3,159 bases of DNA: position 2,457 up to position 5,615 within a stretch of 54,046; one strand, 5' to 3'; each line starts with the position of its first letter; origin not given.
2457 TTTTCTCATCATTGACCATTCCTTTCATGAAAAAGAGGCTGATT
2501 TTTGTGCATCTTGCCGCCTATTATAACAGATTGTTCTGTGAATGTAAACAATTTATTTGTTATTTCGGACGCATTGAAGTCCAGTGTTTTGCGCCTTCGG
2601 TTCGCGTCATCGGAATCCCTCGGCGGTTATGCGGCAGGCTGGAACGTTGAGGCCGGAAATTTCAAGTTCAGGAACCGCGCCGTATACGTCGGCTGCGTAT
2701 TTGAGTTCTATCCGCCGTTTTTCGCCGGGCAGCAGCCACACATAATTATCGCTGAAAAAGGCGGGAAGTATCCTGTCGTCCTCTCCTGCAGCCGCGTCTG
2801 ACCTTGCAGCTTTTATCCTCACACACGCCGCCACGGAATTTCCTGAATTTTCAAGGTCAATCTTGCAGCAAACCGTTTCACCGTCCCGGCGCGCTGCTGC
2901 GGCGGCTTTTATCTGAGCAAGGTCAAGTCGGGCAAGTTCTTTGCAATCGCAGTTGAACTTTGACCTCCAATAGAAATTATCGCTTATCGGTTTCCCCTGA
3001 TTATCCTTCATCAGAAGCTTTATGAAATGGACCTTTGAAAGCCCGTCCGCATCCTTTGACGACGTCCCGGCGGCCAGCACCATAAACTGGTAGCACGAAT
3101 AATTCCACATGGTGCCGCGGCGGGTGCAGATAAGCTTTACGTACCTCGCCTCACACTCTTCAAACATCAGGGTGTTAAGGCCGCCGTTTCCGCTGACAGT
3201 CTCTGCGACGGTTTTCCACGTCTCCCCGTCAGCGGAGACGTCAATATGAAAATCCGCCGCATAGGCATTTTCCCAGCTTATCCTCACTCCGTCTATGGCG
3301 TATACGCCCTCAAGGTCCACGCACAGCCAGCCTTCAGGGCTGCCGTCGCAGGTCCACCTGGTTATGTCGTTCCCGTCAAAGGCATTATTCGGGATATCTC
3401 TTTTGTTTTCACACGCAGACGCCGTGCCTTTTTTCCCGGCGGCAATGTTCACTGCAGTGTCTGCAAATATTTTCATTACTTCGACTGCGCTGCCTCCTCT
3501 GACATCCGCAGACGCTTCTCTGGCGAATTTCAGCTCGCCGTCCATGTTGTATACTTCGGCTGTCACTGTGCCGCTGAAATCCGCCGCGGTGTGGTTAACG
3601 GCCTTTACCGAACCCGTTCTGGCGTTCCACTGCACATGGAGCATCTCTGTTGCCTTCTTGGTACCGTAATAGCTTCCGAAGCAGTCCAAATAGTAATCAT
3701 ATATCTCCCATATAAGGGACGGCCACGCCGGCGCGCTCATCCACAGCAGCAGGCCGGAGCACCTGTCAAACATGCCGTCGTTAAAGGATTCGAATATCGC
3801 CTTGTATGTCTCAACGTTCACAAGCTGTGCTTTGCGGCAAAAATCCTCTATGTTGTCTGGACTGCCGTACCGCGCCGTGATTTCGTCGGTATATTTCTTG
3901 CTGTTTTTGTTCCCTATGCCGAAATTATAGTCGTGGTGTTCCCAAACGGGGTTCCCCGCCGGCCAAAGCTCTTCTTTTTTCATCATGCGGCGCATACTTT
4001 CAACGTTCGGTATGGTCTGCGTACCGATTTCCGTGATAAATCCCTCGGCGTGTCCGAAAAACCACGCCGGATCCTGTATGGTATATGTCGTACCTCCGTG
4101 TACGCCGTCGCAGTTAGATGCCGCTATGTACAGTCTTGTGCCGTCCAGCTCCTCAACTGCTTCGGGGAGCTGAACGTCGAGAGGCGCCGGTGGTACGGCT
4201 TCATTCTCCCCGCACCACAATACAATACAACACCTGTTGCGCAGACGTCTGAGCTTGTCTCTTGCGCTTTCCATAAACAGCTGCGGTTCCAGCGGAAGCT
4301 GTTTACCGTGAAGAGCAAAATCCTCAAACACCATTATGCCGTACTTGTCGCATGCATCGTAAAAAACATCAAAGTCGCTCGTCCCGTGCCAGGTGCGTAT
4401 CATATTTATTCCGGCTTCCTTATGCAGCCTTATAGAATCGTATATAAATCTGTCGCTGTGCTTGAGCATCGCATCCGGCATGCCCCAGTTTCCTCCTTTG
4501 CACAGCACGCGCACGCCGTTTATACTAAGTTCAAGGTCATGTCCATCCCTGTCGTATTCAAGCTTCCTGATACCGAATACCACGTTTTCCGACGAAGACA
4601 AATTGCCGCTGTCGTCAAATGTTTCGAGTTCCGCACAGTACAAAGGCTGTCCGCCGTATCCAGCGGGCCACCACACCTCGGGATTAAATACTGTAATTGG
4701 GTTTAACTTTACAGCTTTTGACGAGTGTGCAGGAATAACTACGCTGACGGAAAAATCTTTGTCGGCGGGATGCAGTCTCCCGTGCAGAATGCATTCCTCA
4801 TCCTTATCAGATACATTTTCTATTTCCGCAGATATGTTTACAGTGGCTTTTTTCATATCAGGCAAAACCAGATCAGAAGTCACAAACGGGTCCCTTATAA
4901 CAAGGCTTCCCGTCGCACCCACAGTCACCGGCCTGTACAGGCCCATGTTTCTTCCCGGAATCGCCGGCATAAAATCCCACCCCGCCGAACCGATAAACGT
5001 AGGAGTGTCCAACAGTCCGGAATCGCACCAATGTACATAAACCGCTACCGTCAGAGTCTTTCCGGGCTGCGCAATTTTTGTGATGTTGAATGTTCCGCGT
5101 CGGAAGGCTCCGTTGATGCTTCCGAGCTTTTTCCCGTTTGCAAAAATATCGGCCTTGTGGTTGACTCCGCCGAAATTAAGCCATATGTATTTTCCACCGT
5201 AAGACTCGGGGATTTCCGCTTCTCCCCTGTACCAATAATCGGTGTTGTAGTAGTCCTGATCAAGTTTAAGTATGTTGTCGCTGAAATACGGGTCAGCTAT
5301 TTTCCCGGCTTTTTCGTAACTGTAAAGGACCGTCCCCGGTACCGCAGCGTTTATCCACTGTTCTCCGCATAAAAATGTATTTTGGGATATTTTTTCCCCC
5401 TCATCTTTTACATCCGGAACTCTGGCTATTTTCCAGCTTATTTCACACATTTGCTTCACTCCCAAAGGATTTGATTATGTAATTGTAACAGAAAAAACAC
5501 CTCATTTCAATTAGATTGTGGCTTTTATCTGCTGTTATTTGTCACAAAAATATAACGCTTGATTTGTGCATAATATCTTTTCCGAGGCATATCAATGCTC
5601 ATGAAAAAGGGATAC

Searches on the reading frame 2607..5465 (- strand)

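Call 59: search_protein_families(library=pfam, proteins=[window:2607-5465:-])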
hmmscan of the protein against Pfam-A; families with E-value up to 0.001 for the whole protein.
window:2607-5465:- (952 aa): 9 families
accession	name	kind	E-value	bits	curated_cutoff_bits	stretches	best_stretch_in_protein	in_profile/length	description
PF22666.2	Glyco_hydro_2_N2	-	3.8e-21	76.3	27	1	35-144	9-119/167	Glycosyl hydrolase 2 galactose-binding domain-like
PF00754.31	F5_F8_type_C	-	5.8e-21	75.4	28.2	1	681-789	3-121/127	F5/8 type C domain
PF22633.2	F5_F8_type_C_2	-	1.4e-19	70.9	27.8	1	694-778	1-91/91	NedA-like, galactose-binding domain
PF18368.7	Ig_GlcNase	-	1.1e-18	67.7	26.3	1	830-941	1-105/105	Exo-beta-D-glucosaminidase Ig-fold domain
PF00703.27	Glyco_hydro_2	-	1.6e-10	42.1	23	1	190-300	3-109/109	Glycosyl hydrolases family 2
PF02837.24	Glyco_hydro_2_N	-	6.7e-09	36.3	28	1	71-153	61-143/169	Glycosyl hydrolases family 2, sugar binding domain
PF02836.23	Glyco_hydro_2_C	-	6.9e-06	25.8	21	1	341-450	38-162/302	Glycosyl hydrolases family 2, TIM barrel domain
PF17753.7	Ig_mannosidase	-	3e-05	24.1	22.6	1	901-923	38-60/81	Ig-fold domain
PF17786.7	Mannosidase_ig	-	0.00012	23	23.4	0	620-671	5-56/91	Mannosidase Ig/CBM-like domain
